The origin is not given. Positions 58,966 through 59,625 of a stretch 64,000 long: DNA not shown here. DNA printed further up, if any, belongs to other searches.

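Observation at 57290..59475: Split-beta, three-polypeptide nitrile-hydratase / thiocyanate-hydrolase-type metalloenzyme locus with an SDR gene between the two beta halves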

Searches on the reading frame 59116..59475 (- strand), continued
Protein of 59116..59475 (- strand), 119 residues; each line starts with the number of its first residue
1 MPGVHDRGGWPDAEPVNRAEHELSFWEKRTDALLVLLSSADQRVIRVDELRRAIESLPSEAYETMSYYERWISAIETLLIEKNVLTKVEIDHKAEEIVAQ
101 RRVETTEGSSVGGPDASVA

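Call 23: search_protein_families(library=pfam, proteins=[L039:5777-6943:+, L039:6993-7451:+, L051:10660-12522:+, L004:7267-8442:+, L039:4360-5199:+, L039:3663-4382:+, L004:9536-10399:+, L038:11468-13156:+, L002:5294-6001:+, L051:13993-18837:+], max_evalue=0.001)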
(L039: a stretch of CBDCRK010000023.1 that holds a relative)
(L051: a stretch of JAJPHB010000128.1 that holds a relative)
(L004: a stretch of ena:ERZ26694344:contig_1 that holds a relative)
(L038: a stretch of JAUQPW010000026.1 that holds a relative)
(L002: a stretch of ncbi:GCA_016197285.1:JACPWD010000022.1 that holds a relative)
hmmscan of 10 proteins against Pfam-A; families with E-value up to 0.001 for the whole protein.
L039:5777-6943:+ (388 aa): 2 families
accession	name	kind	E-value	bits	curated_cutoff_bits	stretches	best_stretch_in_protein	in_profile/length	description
PF06441.18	EHN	-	1.6e-37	128.4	22.8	1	5-109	2-107/107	Epoxide hydrolase N terminus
PF00561.26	Abhydrolase_1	-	1e-13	52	25.8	1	95-217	2-117/245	alpha/beta hydrolase fold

L039:6993-7451:+ (152 aa): 1 family
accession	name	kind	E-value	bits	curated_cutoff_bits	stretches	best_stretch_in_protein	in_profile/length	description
PF01724.21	DUF29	-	1.1e-51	175.2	22.5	1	13-150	1-138/138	Domain of unknown function DUF29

L051:10660-12522:+ (620 aa): 0 families

L004:7267-8442:+ (391 aa): 3 families
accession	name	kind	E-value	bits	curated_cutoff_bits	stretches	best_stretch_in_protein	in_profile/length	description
PF06441.18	EHN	-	2.1e-36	124.8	22.8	1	8-111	2-106/107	Epoxide hydrolase N terminus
PF00561.26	Abhydrolase_1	-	1.6e-10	41.5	25.8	1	98-198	2-92/245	alpha/beta hydrolase fold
PF12697.13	Abhydrolase_6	-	0.00036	21.7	26.3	1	99-381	1-216/217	Alpha/beta hydrolase family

L039:4360-5199:+ (279 aa): 6 families
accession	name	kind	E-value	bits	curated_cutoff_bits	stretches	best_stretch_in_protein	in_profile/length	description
PF13649.12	Methyltransf_25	-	1.1e-16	61.8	27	1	56-155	1-97/97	Methyltransferase domain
PF08242.18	Methyltransf_12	-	3.8e-15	56.8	30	1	57-157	1-98/98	Methyltransferase domain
PF13847.12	Methyltransf_31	-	4.4e-12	46.3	27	1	51-172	2-114/145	Methyltransferase domain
PF08241.18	Methyltransf_11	-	2.6e-11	44.4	21.2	1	57-159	1-95/95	Methyltransferase domain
PF13489.12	Methyltransf_23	-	2.6e-10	40.7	27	1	41-166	12-123/164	Methyltransferase domain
PF01209.24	Ubie_methyltran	-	0.00035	20.4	20.1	1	48-114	43-109/233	ubiE/COQ5 methyltransferase family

L039:3663-4382:+ (239 aa): 3 families
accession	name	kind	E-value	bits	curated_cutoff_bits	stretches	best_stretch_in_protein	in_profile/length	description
PF13419.12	HAD_2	-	3.7e-35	122.1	23.8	1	22-201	1-178/178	Haloacid dehalogenase-like hydrolase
PF00702.32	Hydrolase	-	7.3e-26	92.2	26.4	1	20-195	2-191/191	haloacid dehalogenase-like hydrolase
PF13242.12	Hydrolase_like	-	0.00045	20.5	22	1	158-218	4-65/75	HAD-hyrolase-like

L004:9536-10399:+ (287 aa): 1 family
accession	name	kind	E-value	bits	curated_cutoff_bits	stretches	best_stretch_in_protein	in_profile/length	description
PF13649.12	Methyltransf_25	-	0.00049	21.2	27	0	104-208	1-97/97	Methyltransferase domain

L038:11468-13156:+ (562 aa): 6 families
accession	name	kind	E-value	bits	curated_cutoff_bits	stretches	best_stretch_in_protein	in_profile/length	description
PF02463.25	SMC_N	-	4.6e-21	75.7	40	1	5-520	2-217/220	RecF/RecN/SMC N terminal domain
PF13476.12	AAA_23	-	1.1e-18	69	27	1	7-221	1-193/201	AAA domain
PF13175.12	AAA_15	-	5.4e-08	33.3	32.1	1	5-504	3-373/374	AAA ATPase domain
PF13304.12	AAA_21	-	2.3e-06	28.3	27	0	27-51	1-25/304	AAA domain, putative AbiEii toxin, Type IV TA system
PF13555.12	AAA_29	-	6.6e-06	26.2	27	1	5-51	1-48/61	P-loop containing region of AAA domain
PF02029.20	Caldesmon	-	0.00028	20.2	50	1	301-390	251-346/498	Caldesmon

L002:5294-6001:+ (235 aa): 0 families

L051:13993-18837:+ (1614 aa): 8 families
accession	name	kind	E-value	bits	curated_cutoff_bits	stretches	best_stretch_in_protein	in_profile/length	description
PF05088.18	Bac_GDH_CD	-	1.2e-264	878.8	22.8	1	736-1231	2-496/497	Bacterial NAD-glutamate dehydrogenase, catalytic domain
PF21074.2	GDH_C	-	4.1e-111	371.9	26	1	1278-1609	3-338/339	Glutamate dehydrogenase, C-terminal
PF21075.3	GDH_ACT1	-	3.6e-54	182.9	23.7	1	35-182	1-144/144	Glutamate dehydrogenase, ACT1 domain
PF21076.3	GDH_ACT2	-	1.8e-32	112.2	22.8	1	414-501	2-89/90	Glutamate dehydrogenase, ACT2 domain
PF21078.2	GDH_HM3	-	4e-31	107.3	24.6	1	654-719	1-66/66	Glutamate dehydrogenase, helical motif 3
PF21073.2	GDH_HM1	-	1.4e-28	99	21.2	1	350-409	1-60/60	Glutamate dehydrogenase, helical motif 1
PF21077.3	GDH_ACT3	-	1.1e-21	76.8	22.2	1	558-630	2-74/80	Glutamate dehydrogenase, ACT3 domain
PF21079.2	GDH_HM2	-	5.6e-16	58.7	21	1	508-551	1-44/45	Glutamate dehydrogenase, helical motif 2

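Call 33: search_dna_similar(query=window:59116-59475:-, collection=plasmids, mode=protein, max_evalue=0.001, max_rows=30)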
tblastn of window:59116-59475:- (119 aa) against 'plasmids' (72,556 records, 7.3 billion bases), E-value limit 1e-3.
Records with a match: 77; places in all: 82; records where one place covers at least 80% of the query: 34.
Best place of each record, by identity: <60% 77.
By first word of the organism name: Rhodococcus 14; Rhizobium 11; Agrobacterium 7; Klebsiella 5; Sinorhizobium 4; Burkholderia 4; Pantoea 4; Sulfitobacter 4; Haladaptatus 3; Streptomyces 2; and 19 more.
By predicted mobility (MOB-suite, as given by PLSDB): non-mobilizable 42; mobilizable 19; conjugative 16.
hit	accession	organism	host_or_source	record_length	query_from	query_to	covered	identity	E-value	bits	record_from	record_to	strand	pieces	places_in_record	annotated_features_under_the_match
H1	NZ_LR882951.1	Planktothrix agardhii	-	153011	5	97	78%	48.4%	3e-20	91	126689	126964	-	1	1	SH3-like domain-containing protein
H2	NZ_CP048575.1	Agrobacterium tumefaciens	walnut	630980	9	117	92%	41.3%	3e-13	72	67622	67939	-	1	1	SH3-like domain-containing protein | aquaporin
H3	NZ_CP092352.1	Rhizobium sp. C104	Cell culture,nodule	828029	13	118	89%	39.6%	1e-12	70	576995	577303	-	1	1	SH3-like domain-containing protein | aquaporin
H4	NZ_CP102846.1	Microvirga terrae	soil,soil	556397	5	97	78%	44.1%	3e-14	74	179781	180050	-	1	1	SH3-like domain-containing protein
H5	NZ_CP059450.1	Azospirillum brasilense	Prokaryotes,soil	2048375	5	106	86%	39.2%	7e-14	73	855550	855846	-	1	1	none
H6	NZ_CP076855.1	Rhizobium sp. WYJ-E13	Curcuma wenyujin Y.H. Chen et C. ...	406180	6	100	80%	42.1%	2e-11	66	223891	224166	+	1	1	SH3-like domain-containing protein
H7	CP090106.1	Sinorhizobium meliloti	Medicago,Cell culture,Plant nodule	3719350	1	107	90%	36.6%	3e-7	54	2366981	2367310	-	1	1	nthB: nitrile hydratase subunit beta | nthA: nitrile hydratase subunit alpha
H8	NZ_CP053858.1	Agrobacterium pusense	Fusarium oxysporum f. sp. ...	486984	16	114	83%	39.4%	2e-12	69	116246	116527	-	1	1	SH3-like domain-containing protein | aquaporin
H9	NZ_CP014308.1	Burkholderia sp. PAMC 26561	single cell,lichen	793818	4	97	79%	41.5%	5e-13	71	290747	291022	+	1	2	SH3-like domain-containing protein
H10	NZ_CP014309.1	Burkholderia sp. PAMC 26561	single cell,lichen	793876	4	97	79%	41.5%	5e-13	71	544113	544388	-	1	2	SH3-like domain-containing protein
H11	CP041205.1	Rhizobium sp. NIBRBAC000502774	Genome assembly,Coal mine soil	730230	1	97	82%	40.0%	8e-12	67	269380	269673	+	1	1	none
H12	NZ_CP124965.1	Agrobacterium tumefaciens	lilac,cell culture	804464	1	97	82%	40.0%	1e-11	67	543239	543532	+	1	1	none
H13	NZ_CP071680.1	Rhizobium ruizarguesonis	lentil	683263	5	100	81%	39.6%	4e-11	66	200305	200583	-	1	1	SH3-like domain-containing protein | aquaporin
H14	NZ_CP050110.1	Rhizobium leguminosarum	Trifolium repens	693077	5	100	81%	39.6%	7e-11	65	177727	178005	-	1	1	SH3-like domain-containing protein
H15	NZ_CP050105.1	Rhizobium leguminosarum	Trifolium repens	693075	5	100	81%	39.6%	7e-11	65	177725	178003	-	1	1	SH3-like domain-containing protein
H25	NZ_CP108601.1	Streptomyces sp. NBC_01176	-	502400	5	100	81%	38.5%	9e-12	67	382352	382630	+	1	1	nitrile hydratase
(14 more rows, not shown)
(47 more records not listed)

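Call 34: get_annotated_region(hit=H25, flank=5000)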
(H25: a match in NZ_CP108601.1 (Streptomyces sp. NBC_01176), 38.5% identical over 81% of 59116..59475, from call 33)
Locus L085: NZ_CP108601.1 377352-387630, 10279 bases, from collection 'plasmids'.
description: Streptomyces sp. NBC_01176 plasmid unnamed1, complete sequence
organism: Streptomyces sp. NBC_01176 (NCBI taxid 2903760)
taxonomy: Bacteria; Actinomycetota; Actinomycetes; Kitasatosporales; Streptomycetaceae; Streptomyces; Streptomyces sp. NBC 01176
host: -; source: -; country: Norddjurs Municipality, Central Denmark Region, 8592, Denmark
typing (MOB-suite, as given by PLSDB): mobilizable; relaxase MOBP
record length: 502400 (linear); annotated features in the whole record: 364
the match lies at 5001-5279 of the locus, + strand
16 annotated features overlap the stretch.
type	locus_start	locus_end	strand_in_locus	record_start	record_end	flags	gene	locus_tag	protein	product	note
CDS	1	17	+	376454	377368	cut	-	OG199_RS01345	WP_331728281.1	NAD(P)-dependent oxidoreductase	-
CDS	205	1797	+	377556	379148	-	-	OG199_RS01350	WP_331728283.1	AMP-binding protein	-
CDS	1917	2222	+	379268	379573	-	-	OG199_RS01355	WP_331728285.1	hypothetical protein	-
CDS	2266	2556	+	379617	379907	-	-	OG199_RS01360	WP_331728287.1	hypothetical protein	-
CDS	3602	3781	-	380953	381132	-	-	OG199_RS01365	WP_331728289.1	hypothetical protein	-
CDS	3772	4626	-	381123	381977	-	-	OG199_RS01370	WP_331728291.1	alcohol dehydrogenase catalytic domain-containing protein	-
CDS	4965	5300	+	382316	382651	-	-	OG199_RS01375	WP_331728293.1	nitrile hydratase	-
CDS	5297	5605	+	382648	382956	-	-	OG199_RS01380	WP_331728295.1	SH3-like domain-containing protein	-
CDS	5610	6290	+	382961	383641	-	nthA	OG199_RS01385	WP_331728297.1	nitrile hydratase subunit alpha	GO:0050898 - nitrile metabolic process [Evidence IEA]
CDS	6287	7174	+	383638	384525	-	-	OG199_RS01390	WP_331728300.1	aquaporin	GO:0055085 - transmembrane transport [Evidence IEA]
CDS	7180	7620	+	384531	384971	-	-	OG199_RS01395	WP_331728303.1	hypothetical protein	-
CDS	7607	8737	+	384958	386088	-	-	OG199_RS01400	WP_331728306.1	HoxN/HupN/NixA family nickel/cobalt transporter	-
CDS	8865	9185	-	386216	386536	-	-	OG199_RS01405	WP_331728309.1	hypothetical protein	-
CDS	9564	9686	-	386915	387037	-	ykgO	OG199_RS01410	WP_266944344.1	type B 50S ribosomal protein L36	GO:0006412 - translation [Evidence IEA]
CDS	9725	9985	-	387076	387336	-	-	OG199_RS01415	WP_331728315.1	type B 50S ribosomal protein L31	GO:0006412 - translation [Evidence IEA]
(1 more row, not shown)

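Call 35: get_annotated_region(hit=H1, flank=5000)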
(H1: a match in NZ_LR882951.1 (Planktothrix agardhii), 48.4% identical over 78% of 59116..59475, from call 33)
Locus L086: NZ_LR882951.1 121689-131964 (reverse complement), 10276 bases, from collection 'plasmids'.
description: Planktothrix agardhii strain PCC7805 plasmid p1
organism: Planktothrix agardhii (NCBI taxid 1160)
taxonomy: Bacteria; Cyanobacteriota; Cyanophyceae; Oscillatoriales; Microcoleaceae; Planktothrix; Planktothrix agardhii
host: -; source: -; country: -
typing (MOB-suite, as given by PLSDB): non-mobilizable
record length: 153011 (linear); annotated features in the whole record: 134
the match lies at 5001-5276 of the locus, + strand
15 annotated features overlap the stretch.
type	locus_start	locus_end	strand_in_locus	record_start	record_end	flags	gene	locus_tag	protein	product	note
CDS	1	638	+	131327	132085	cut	-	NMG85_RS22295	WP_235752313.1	class I SAM-dependent methyltransferase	GO:0032259 - methylation [Evidence IEA]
CDS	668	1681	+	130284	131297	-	-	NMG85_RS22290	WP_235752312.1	TauD/TfdA family dioxygenase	-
CDS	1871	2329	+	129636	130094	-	-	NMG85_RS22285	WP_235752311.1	NADAR family protein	-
CDS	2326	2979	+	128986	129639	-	-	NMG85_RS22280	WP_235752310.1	glutathione S-transferase family protein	-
CDS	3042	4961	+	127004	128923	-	asnB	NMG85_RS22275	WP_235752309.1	asparagine synthase (glutamine-hydrolyzing)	GO:0006529 - asparagine biosynthetic process [Evidence IEA]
CDS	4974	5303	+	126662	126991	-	-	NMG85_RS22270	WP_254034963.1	SH3-like domain-containing protein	-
CDS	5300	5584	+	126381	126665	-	-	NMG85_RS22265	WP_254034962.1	SH3-like domain-containing protein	-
CDS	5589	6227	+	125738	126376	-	nthA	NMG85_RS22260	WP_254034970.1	nitrile hydratase subunit alpha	GO:0050898 - nitrile metabolic process [Evidence IEA]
CDS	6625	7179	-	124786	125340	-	-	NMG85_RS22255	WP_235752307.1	hypothetical protein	-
CDS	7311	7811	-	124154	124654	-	-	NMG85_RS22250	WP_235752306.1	DUF3368 domain-containing protein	-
CDS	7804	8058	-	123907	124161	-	-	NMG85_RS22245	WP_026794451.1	UPF0175 family protein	-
CDS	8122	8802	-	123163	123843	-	-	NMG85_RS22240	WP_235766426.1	type 1 glutamine amidotransferase domain-containing protein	-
CDS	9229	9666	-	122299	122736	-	-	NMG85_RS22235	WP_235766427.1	hypothetical protein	-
CDS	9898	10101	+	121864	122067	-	-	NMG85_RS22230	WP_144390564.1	hypothetical protein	-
CDS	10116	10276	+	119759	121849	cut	-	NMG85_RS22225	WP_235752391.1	DUF262 domain-containing protein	-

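Call 36: get_annotated_region(hit=H2, flank=5000)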
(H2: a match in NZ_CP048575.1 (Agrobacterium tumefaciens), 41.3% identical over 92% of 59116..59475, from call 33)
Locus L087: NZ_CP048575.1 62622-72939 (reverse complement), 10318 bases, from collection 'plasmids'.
description: Agrobacterium tumefaciens strain cl001 plasmid pAt1, complete sequence
organism: Agrobacterium tumefaciens (NCBI taxid 358)
taxonomy: Bacteria; Pseudomonadota; Alphaproteobacteria; Hyphomicrobiales; Rhizobiaceae; Agrobacterium; Agrobacterium tumefaciens
host: -; source: walnut; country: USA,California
typing (MOB-suite, as given by PLSDB): conjugative; relaxase MOBQ; mating-pair formation MPF_T
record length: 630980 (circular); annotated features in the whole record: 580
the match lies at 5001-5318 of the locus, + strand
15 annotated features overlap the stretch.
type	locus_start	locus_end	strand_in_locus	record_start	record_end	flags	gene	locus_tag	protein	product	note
CDS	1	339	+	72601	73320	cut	-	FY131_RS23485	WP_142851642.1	helix-turn-helix transcriptional regulator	GO:0006355 - regulation of DNA-templated transcription [Evidence IEA]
CDS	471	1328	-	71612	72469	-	-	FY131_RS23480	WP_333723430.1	alpha/beta hydrolase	-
CDS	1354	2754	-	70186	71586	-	-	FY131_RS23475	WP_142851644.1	FAD-dependent oxidoreductase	-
CDS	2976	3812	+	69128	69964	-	-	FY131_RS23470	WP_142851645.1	alpha/beta hydrolase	-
CDS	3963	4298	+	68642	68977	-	-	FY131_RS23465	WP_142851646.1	SH3-like domain-containing protein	-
CDS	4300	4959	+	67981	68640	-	-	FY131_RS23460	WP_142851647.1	nitrile hydratase subunit alpha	-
CDS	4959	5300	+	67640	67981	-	-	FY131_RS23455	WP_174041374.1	SH3-like domain-containing protein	-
CDS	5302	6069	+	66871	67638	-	-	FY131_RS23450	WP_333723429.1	aquaporin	GO:0055085 - transmembrane transport [Evidence IEA]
CDS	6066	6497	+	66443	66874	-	-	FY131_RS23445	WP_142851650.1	DUF302 domain-containing protein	-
CDS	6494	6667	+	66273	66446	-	-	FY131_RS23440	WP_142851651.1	CbtB domain-containing protein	-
CDS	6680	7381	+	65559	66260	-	-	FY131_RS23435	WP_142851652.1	CbtA family protein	-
CDS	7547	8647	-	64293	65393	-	-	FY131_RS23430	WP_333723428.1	hypothetical protein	-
CDS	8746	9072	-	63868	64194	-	-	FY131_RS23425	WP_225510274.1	helix-turn-helix domain-containing protein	-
CDS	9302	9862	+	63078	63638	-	-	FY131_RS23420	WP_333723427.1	hemerythrin domain-containing protein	-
CDS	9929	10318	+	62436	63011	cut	-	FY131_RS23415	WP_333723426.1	NAD(P)H-dependent oxidoreductase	-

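Call 40: search_protein_families(library=pfam, proteins=[L018:6464-7807:-, L014:4309-5022:+, L006:3812-4456:-, L015:15604-16677:+, L009:5066-5842:-, L018:16738-17334:-, L022:18001-18453:+, L018:18214-19899:+, L002:7392-7787:+, L035:8045-8854:+], max_evalue=0.0001)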
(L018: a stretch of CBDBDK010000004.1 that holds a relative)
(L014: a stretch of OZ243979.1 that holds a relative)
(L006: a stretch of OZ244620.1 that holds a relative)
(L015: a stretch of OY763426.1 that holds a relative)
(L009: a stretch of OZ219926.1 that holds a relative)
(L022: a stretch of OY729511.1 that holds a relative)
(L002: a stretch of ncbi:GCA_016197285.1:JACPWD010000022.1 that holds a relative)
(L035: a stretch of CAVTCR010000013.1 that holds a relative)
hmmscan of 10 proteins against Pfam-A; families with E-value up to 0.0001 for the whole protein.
L018:6464-7807:- (447 aa): 3 families
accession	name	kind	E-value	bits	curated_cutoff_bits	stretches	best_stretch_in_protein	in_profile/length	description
PF07690.21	MFS_1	-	2.3e-47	162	33.4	2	263-443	2-182/347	Major Facilitator Superfamily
PF06779.20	MFS_4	-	1.4e-07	31.7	26.3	1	253-430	185-361/364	Uncharacterised MFS-type transporter YbfB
PF00083.30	Sugar_tr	-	1.7e-05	24.3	22.3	1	293-371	44-125/452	Sugar (and other) transporter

L014:4309-5022:+ (237 aa): 2 families
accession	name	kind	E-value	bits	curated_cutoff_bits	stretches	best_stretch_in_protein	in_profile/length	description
PF09837.15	DUF2064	-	1.3e-29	102.9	25.8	1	54-178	1-120/120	Uncharacterized protein conserved in bacteria (DUF2064)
PF01983.22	CofC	-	3.4e-05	23.6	22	0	29-186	12-163/217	Guanylyl transferase CofC like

L006:3812-4456:- (214 aa): 1 family
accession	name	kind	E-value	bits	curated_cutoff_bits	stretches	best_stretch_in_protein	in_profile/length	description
PF13189.12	Cytidylate_kin2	-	2.1e-42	145.7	28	1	8-190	2-175/176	Cytidylate kinase-like family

L015:15604-16677:+ (357 aa): 0 families

L009:5066-5842:- (258 aa): 1 family
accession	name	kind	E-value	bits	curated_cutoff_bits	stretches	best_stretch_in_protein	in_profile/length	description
PF01180.27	DHO_dh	-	6e-24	85.2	27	2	8-182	6-197/291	Dihydroorotate dehydrogenase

L018:16738-17334:- (198 aa): 0 families

L022:18001-18453:+ (150 aa): 2 families
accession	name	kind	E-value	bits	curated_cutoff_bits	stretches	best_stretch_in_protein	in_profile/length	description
PF01575.25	MaoC_dehydratas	-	3.7e-19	69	27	1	12-119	6-112/123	MaoC like domain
PF13452.11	FAS1_DH_region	-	4.3e-07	30.6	22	1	12-136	3-131/132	FAS1-like, dehydratase domain region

L018:18214-19899:+ (561 aa): 2 families
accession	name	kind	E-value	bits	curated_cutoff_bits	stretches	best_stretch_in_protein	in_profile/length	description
PF07969.17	Amidohydro_3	-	6.1e-26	92.3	29.7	2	392-541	328-472/472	Amidohydrolase family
PF01979.26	Amidohydro_1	-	4.7e-11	43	25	1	455-539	275-344/345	Amidohydrolase family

L002:7392-7787:+ (131 aa): 1 family
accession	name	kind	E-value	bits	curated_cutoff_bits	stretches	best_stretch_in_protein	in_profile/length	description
PF01042.26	Ribonuc_L-PSP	-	8.5e-26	90.8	27.3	1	15-126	8-120/121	Endoribonuclease L-PSP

L035:8045-8854:+ (269 aa): 1 family
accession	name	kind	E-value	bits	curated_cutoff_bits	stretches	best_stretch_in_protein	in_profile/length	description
PF00248.27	Aldo_ket_red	-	3e-57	194.4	24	1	16-267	2-289/291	Aldo/keto reductase family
